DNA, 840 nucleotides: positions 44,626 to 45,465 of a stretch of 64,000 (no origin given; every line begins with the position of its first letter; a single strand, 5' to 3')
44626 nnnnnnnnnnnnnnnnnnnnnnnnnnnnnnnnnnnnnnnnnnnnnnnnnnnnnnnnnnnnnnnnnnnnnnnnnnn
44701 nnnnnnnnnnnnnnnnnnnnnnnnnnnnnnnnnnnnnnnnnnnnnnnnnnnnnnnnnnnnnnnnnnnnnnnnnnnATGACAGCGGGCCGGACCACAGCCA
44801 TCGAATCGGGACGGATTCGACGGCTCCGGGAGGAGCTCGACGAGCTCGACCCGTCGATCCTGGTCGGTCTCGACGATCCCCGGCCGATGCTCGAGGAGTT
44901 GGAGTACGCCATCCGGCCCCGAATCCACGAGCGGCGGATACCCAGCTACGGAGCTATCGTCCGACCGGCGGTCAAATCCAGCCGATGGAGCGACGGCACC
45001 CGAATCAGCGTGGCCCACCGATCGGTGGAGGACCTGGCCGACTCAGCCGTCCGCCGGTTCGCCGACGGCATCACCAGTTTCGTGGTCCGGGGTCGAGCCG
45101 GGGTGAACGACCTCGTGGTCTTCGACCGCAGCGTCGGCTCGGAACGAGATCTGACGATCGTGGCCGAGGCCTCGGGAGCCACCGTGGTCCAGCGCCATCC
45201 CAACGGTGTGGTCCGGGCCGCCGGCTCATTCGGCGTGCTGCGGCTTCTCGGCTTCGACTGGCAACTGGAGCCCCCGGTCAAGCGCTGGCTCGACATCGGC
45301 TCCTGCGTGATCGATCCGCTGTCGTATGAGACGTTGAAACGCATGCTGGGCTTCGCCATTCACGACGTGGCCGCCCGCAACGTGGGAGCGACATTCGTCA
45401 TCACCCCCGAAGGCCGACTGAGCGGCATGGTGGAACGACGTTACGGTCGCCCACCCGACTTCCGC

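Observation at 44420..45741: Atypical diadenylate-cyclase-domain protein with an unknown (possibly degenerate DAC-like) N-terminal half, coupled to a DUF1801 gene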

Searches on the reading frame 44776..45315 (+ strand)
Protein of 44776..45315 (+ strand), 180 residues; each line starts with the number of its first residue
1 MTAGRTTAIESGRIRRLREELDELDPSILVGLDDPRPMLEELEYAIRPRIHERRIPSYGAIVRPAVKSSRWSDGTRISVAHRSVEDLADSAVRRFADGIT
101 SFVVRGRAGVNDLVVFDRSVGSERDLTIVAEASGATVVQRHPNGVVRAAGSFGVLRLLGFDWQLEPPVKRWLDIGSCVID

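Call 44: predict_structure(alignment_id=A2)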
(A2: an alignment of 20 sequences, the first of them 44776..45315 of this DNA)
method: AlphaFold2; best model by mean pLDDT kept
length: 180 residues; sequences in the alignment: 20
mean_pLDDT: 90.9   pTM: 0.86
mean pLDDT of the five models: 90.9, 90.1, 90.1, 88.8, 88.0
residues with pLDDT >= 90: 145; 70-90: 20; 50-70: 12; < 50: 3
segments of 3 or more residues with pLDDT < 50: none
pLDDT, mean of each block of 10 residues (from residue 1): 59 95 95 93 94 90 95 93 95 95 95 97 95 97 96 96 92 62
secondary structure, 60 per line:
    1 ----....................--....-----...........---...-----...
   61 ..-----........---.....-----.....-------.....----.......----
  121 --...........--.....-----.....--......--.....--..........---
elements in order: H5-24 H27-30 H36-46 E58-62 H68-75 E79-83 H89-93 E101-105 E110-116 H123-133 E136-140 E146-150 E153-158 E161-165 H168-177

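Call 52: search_protein_representatives(alignment_id=A2)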
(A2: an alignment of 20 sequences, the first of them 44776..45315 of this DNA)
Query: 20 sequences, 173 profile positions. Proteins with E-value up to 0.001 (for the whole library): 360; up to 1e-10: 201; up to 1e-30: 34. The best 150 are listed.
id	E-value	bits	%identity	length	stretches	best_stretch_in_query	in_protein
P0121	6.1e-75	267.1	-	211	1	3-172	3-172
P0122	7.7e-69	247.2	-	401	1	3-170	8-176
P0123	3.1e-66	238.7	-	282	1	3-168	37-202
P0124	3.7e-65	235.2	-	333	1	3-170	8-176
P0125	3.4e-64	232.1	-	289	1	4-170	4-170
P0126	7.4e-63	227.7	-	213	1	4-170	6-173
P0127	1.2e-61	223.8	-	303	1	3-171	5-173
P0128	1.9e-56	206.9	-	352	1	3-170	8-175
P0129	3.8e-56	205.9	-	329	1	4-168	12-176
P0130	4.2e-55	202.5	-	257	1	4-171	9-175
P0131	4.6e-53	195.8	-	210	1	3-168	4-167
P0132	1.5e-48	181.2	-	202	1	3-148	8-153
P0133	5.4e-47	176.1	-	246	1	12-144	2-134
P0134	2.4e-46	173.9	-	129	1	26-152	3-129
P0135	8.4e-44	165.7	-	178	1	31-170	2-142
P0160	5.9e-28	114.1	-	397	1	3-159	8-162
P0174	7.3e-24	100.8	-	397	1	3-166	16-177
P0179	1.0e-22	97.1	-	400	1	4-162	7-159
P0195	1.3e-20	90.2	-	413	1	3-160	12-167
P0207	1.7e-18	83.3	-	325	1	4-158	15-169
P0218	2.5e-17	79.5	-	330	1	7-160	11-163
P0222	4.5e-17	78.7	-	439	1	26-168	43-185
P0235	9.1e-16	74.4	-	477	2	4-59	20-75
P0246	6.5e-15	71.6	-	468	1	4-165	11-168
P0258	1.9e-14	70.1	-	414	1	26-169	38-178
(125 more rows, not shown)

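Call 54: search_protein_families(library=pfam, proteins=[P0160, P0174, P0179, P0195, P0222, P0235, P0246, P0218, P0207, P0258], max_evalue=0.01)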
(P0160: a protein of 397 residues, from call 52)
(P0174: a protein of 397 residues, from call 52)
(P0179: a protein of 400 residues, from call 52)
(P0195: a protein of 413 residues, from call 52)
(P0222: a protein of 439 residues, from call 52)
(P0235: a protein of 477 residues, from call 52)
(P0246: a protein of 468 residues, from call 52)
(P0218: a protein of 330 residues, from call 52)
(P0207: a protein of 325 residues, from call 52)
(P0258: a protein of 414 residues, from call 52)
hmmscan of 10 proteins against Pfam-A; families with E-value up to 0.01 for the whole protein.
P0160 (397 aa): 2 families
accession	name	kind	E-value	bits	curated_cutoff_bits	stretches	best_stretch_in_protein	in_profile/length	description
PF21753.2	DACNK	-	4.4e-26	91.8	27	1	14-159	1-144/146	Probable sensor domain DACNK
PF02457.21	DAC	-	4e-08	33.3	27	1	191-313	4-117/119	DisA bacterial checkpoint controller nucleotide-binding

P0174 (397 aa): 4 families
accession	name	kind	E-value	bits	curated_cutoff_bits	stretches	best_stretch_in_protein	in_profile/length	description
PF21753.2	DACNK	-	2.4e-25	89.4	27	1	22-166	2-143/146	Probable sensor domain DACNK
PF02457.21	DAC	-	4.1e-09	36.5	27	1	248-322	42-117/119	DisA bacterial checkpoint controller nucleotide-binding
PF24452.1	DUF7568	-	0.0036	18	27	1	337-381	63-109/121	Family of unknown function (DUF7568)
PF24441.1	DUF7560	-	0.0089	16.2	27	0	348-385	4-39/44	Family of unknown function (DUF7560)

P0179 (400 aa): 2 families
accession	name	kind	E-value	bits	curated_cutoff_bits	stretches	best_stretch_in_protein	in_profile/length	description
PF21753.2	DACNK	-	6.2e-30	104.3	27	1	12-154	2-145/146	Probable sensor domain DACNK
PF02457.21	DAC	-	1.4e-06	28.3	27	1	247-316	52-117/119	DisA bacterial checkpoint controller nucleotide-binding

P0195 (413 aa): 3 families
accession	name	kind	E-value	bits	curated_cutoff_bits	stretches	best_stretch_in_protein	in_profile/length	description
PF21753.2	DACNK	-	1.1e-25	90.5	27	1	17-165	1-145/146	Probable sensor domain DACNK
PF02457.21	DAC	-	6.4e-10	39.1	27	1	248-317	52-117/119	DisA bacterial checkpoint controller nucleotide-binding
PF24441.1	DUF7560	-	0.005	16.9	27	1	344-382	4-40/44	Family of unknown function (DUF7560)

P0222 (439 aa): 2 families
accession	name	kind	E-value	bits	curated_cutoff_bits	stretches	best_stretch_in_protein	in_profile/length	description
PF21753.2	DACNK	-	2.6e-13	50.4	27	1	43-163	18-134/146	Probable sensor domain DACNK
PF02457.21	DAC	-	3.6e-11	43.1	27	1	207-329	5-117/119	DisA bacterial checkpoint controller nucleotide-binding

P0235 (477 aa): 2 families
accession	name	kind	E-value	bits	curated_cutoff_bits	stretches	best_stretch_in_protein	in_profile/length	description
PF21753.2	DACNK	-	5e-18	65.7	27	2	147-221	70-144/146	Probable sensor domain DACNK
PF02457.21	DAC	-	1.1e-06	28.7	27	1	310-386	40-117/119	DisA bacterial checkpoint controller nucleotide-binding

P0246 (468 aa): 2 families
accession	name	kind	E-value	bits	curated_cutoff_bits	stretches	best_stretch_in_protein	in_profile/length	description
PF21753.2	DACNK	-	1.6e-21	77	27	1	16-160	2-145/146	Probable sensor domain DACNK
PF02457.21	DAC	-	7.2e-07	29.3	27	1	292-361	52-117/119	DisA bacterial checkpoint controller nucleotide-binding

P0218 (330 aa): 2 families
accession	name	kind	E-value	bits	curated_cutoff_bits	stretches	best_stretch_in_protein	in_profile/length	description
PF21753.2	DACNK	-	1.5e-27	96.5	27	1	12-160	1-145/146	Probable sensor domain DACNK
PF02457.21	DAC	-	1.6e-11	44.3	27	1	190-312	3-118/119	DisA bacterial checkpoint controller nucleotide-binding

P0207 (325 aa): 2 families
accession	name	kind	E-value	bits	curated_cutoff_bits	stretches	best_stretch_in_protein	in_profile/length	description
PF21753.2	DACNK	-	1.5e-24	86.9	27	1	20-168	1-145/146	Probable sensor domain DACNK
PF02457.21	DAC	-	2.6e-11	43.6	27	1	198-319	3-118/119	DisA bacterial checkpoint controller nucleotide-binding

P0258 (414 aa): 3 families
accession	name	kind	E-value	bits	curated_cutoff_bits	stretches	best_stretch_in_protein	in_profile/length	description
PF21753.2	DACNK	-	2.8e-18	66.5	27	1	33-167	12-146/146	Probable sensor domain DACNK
PF02457.21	DAC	-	2.7e-11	43.5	27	1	198-324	3-118/119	DisA bacterial checkpoint controller nucleotide-binding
PF14255.11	Cys_rich_CPXG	-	0.0017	18.7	25.2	1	359-391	2-33/52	Cysteine-rich CPXCG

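Call 62: fold_search(model_id=the predicted structure, library=pdb)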
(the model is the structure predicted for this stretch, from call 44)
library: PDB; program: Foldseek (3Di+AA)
matches with E <= 10: 452; with E <= 0.001: 4
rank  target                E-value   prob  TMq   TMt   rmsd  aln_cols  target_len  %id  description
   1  9y4s_H                2.6e-04  1.00  0.38  0.22  10.9       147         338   11  Crystal structure of DNA integrity scanning protein (DisA) from Mycobacterium tuberculosis in complex with cyclic di-A (released 2025-09-17)
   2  7y0d_A                5.0e-04  0.99  0.37  0.22   9.7       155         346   17  Cryo-EM structure of the Mycobacterium smegmatis DNA integrity scanning protein (MsDisA). (released 2023-02-08)
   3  9y4s_G                7.4e-04  1.00  0.37  0.23  10.6       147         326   12  Crystal structure of DNA integrity scanning protein (DisA) from Mycobacterium tuberculosis in complex with cyclic di-A (released 2025-09-17)
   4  9y4s_A                9.0e-04  1.00  0.39  0.22  10.1       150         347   12  Crystal structure of DNA integrity scanning protein (DisA) from Mycobacterium tuberculosis in complex with cyclic di-A (released 2025-09-17)
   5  9y4s_B                1.4e-03  1.00  0.40  0.23   9.9       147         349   12  Crystal structure of DNA integrity scanning protein (DisA) from Mycobacterium tuberculosis in complex with cyclic di-A (released 2025-09-17)
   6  9y4s_D                1.7e-03  0.99  0.40  0.23  10.1       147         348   12  Crystal structure of DNA integrity scanning protein (DisA) from Mycobacterium tuberculosis in complex with cyclic di-A (released 2025-09-17)
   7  9y4s_F                1.8e-03  1.00  0.40  0.25  10.0       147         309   12  Crystal structure of DNA integrity scanning protein (DisA) from Mycobacterium tuberculosis in complex with cyclic di-A (released 2025-09-17)
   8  9y4s_E                2.4e-03  0.99  0.40  0.25  10.3       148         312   11  Crystal structure of DNA integrity scanning protein (DisA) from Mycobacterium tuberculosis in complex with cyclic di-A (released 2025-09-17)
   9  6huw_B                3.1e-03  0.99  0.43  0.52   9.9       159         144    9  Crystal structure of CdaA from Bacillus subtilis (released 2019-10-30)
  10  8ohk_A                1.3e-02  0.97  0.41  0.49   8.9       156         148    8  PanDDA analysis group deposition -- CdaA in complex with fragment F2X-Entry H01 (released 2024-04-03)
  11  7olh_J                1.4e-02  0.92  0.39  0.46   9.9       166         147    9  Bacillus subtilis Complex structure 1 of diadenylate cyclase CdaA cytoplasmic domain (CdaACD) and the phosphoglucomuta (released 2021-10-27)
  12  6huw_A                1.5e-02  0.98  0.43  0.51   4.7       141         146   10  Crystal structure of CdaA from Bacillus subtilis (released 2019-10-30)
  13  6gyx_B                1.5e-02  0.87  0.38  0.43   9.4       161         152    6  Crystal structure of DacA from Staphylococcus aureus in complex with ApCpp (released 2019-01-23)
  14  8ogk_A                1.9e-02  0.85  0.38  0.43   8.9       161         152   11  Crystal structure of CdaA from Bacillus subtilis co-crystallized with DMSO (released 2024-03-27)
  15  9g0g_B                1.9e-02  0.77  0.35  0.39  10.3       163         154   10  BsCdaA in complex with Compound 7 (released 2025-05-14)
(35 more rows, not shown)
